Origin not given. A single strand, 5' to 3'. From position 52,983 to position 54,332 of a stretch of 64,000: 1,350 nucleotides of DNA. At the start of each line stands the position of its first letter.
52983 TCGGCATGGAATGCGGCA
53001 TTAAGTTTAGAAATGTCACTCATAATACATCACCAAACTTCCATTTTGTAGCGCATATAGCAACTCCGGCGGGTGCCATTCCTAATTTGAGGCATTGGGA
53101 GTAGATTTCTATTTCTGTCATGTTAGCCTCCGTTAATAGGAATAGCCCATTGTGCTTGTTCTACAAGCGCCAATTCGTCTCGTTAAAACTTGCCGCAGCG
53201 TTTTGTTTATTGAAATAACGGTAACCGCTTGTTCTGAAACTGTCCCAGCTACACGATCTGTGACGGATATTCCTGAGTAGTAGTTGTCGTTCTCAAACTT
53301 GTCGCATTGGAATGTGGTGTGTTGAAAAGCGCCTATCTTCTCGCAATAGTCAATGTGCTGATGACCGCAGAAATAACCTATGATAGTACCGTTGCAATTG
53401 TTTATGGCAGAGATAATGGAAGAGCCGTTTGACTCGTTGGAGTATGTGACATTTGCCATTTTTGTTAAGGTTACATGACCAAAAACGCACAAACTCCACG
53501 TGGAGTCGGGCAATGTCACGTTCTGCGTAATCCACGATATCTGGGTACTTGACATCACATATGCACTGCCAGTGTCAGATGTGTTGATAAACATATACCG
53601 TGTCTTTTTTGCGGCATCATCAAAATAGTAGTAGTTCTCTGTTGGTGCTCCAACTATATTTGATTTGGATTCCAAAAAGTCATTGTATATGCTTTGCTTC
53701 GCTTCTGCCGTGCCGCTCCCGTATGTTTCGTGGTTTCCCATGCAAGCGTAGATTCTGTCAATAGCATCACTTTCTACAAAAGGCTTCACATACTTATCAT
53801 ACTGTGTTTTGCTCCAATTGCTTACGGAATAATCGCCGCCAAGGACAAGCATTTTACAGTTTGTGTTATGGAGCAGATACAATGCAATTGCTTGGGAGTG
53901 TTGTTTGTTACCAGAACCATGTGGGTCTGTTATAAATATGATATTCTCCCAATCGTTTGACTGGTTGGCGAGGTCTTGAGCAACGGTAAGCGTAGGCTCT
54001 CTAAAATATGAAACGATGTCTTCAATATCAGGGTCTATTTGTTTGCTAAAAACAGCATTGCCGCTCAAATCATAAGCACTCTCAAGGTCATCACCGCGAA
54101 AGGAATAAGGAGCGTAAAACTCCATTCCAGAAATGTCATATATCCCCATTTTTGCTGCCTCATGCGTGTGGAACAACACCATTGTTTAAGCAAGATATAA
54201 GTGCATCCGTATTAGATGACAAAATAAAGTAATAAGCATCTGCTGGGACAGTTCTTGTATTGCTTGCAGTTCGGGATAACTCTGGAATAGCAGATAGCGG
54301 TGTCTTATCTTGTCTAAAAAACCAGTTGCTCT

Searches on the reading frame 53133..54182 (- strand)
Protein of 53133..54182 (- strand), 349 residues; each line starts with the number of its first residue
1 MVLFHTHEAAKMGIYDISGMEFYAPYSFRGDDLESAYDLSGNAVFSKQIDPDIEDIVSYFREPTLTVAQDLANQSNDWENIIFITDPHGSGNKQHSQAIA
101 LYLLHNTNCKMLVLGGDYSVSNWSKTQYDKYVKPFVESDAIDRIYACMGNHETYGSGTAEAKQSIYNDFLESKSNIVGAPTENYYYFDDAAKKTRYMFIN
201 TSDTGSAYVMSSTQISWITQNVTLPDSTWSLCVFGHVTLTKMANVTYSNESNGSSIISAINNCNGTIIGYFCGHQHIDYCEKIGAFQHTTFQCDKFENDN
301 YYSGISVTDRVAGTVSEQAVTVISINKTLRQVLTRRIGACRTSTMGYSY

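Call 68: search_protein_families(library=phrogs, proteins=[window:53133-54182:-], max_evalue=0.00001)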
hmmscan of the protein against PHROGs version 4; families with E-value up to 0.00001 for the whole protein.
window:53133-54182:- (349 aa): 1 family
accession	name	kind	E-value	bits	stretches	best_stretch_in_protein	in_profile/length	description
phrog_7158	-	unknown function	1.2e-16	61.5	2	264-339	479-546/554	-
